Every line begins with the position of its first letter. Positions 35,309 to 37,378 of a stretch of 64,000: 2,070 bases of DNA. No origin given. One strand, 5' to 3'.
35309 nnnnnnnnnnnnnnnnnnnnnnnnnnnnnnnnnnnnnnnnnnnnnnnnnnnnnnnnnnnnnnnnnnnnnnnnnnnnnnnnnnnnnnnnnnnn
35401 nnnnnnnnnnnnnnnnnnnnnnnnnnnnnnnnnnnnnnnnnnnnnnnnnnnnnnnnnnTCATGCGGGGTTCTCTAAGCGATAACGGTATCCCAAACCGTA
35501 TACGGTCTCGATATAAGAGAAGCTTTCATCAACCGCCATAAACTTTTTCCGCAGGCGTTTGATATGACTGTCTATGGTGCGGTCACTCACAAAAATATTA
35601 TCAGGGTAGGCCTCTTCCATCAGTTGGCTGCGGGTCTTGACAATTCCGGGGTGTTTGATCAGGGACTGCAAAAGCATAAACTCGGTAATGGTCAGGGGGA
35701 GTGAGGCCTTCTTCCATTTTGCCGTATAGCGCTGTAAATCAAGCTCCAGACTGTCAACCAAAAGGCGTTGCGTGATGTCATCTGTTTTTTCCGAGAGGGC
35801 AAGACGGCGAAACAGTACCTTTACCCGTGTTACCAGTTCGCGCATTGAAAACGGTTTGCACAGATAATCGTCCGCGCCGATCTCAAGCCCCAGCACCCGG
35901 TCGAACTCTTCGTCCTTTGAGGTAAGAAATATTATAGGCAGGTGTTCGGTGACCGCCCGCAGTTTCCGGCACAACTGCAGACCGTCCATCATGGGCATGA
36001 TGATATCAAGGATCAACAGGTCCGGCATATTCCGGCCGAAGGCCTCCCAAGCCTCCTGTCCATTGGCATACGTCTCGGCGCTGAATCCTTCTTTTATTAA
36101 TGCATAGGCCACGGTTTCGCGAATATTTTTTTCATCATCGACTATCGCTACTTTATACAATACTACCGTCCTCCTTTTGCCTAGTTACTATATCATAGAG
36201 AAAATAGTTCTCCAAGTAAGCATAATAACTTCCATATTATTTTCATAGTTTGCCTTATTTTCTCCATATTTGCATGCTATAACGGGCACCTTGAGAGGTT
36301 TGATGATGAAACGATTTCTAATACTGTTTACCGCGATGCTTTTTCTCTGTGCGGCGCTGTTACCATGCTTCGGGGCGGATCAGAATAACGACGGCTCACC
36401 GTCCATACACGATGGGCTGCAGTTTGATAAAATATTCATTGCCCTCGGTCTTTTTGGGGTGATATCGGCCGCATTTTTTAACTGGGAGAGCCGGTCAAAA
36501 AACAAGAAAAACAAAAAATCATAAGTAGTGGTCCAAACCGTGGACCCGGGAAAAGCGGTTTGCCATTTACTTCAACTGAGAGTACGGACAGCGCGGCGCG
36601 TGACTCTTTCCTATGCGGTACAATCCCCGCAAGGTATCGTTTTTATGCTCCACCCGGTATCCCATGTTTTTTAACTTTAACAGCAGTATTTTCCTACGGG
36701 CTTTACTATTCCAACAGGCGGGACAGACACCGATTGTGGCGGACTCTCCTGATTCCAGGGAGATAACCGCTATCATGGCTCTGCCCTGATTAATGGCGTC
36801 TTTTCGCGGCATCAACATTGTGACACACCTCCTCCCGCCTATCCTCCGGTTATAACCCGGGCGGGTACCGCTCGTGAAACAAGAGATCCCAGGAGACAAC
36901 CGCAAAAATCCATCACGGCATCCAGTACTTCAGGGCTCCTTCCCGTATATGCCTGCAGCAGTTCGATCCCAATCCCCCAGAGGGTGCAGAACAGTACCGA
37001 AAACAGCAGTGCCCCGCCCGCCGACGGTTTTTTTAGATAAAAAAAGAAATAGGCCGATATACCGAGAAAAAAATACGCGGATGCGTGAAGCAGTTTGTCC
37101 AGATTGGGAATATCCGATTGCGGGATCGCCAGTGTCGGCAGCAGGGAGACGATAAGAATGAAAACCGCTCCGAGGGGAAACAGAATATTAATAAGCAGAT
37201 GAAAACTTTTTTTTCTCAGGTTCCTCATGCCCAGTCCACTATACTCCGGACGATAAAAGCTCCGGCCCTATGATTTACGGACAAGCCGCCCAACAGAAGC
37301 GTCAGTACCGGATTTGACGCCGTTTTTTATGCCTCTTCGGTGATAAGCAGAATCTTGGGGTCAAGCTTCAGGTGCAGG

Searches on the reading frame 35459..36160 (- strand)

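Call 35: search_protein_families(library=ncbifam, proteins=[window:35459-36160:-], max_evalue=0.00001)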
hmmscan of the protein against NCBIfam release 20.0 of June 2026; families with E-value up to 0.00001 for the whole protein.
window:35459-36160:- (233 aa): 91 families (the best 25 are shown)
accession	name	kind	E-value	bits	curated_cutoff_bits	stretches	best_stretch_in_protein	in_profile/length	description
TIGR03787.1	marine_sort_RR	equivalog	1.2e-72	244.1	335.7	1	3-227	2-225/227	proteobacterial dedicated sortase system response regulator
NF008296.0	PRK11083.1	equivalog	3.3e-67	226.2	273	1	3-228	5-226/228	two-component system response regulator CreB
NF007982.1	PRK10710.1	equivalog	1.6e-64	217.7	380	1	2-228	8-228/235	envelope stress response regulator BaeR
TIGR02154.1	PhoB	equivalog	3.8e-60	203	296.2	1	3-227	4-225/226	phosphate regulon transcriptional regulator PhoB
NF040534.1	resp_reg_YycF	equivalog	1.2e-55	188.3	340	1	3-228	2-228/231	response regulator YycF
NF053854.1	RespRegPhoBBctds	equivalog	6.2e-55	186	270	1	5-227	2-224/225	two-component system response regulator PhoB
NF045944.1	ResRegRpaBCyano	equivalog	1.3e-54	185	330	1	6-227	2-227/229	response regulator transcription factor RpaB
NF040689.1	MtrAB_MtrA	equivalog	1.8e-51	174.6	300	1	5-226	2-217/219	MtrAB system response regulator MtrA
NF007005.1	PRK09468.1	equivalog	4.4e-50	170.3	331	1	2-227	4-231/237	osmolarity response regulator transcription factor OmpR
NF041733.1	resp_reg_CseB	equivalog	1.9e-49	168.1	350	1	3-228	2-227/228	two-component system response regulator CseB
NF033117.2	vanR_ACDEGLN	exception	1.1e-48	165.8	350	1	5-226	2-224/226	VanR-ABDEGLN family response regulator transcription factor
NF041734.1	resp_reg_RppA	equivalog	6e-48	163.2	250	1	3-228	2-228/229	two-component system response regulator RppA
NF041209.1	resp_regPieR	equivalog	4.8e-47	160.5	450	1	3-227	2-227/231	two component system response regulator PieR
NF008199.0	PRK10955.1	equivalog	2.6e-46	158.4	341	1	1-225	1-226/232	envelope stress response regulator transcription factor CpxR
NF033120.0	vanR_FM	exception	2.4e-45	155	460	1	4-227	6-229/231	vancomycin resistance response regulator transcription factor, VanR-F/VanR-M family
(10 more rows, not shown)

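Call 48: search_protein_families(library=pfam, proteins=[window:35459-36160:-], max_evalue=0.00001)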
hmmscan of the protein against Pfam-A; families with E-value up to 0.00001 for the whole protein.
window:35459-36160:- (233 aa): 2 families
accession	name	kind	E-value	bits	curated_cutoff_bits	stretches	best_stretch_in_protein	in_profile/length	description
PF00072.30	Response_reg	-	4.7e-31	107.7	30.2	1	4-114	1-111/111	Response regulator receiver domain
PF00486.34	Trans_reg_C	-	3e-21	75.7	26.2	1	154-226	4-76/77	Transcriptional regulatory protein, C terminal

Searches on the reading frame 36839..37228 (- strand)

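Call 48: search_protein_families(library=pfam, proteins=[window:36839-37228:-], max_evalue=0.00001)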
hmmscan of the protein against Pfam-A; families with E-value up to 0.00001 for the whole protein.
window:36839-37228:- (129 aa): 1 family
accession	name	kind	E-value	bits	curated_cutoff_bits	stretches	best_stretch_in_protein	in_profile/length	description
PF04892.17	VanZ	-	5.9e-08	33.8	30.1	1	43-119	56-123/126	VanZ like family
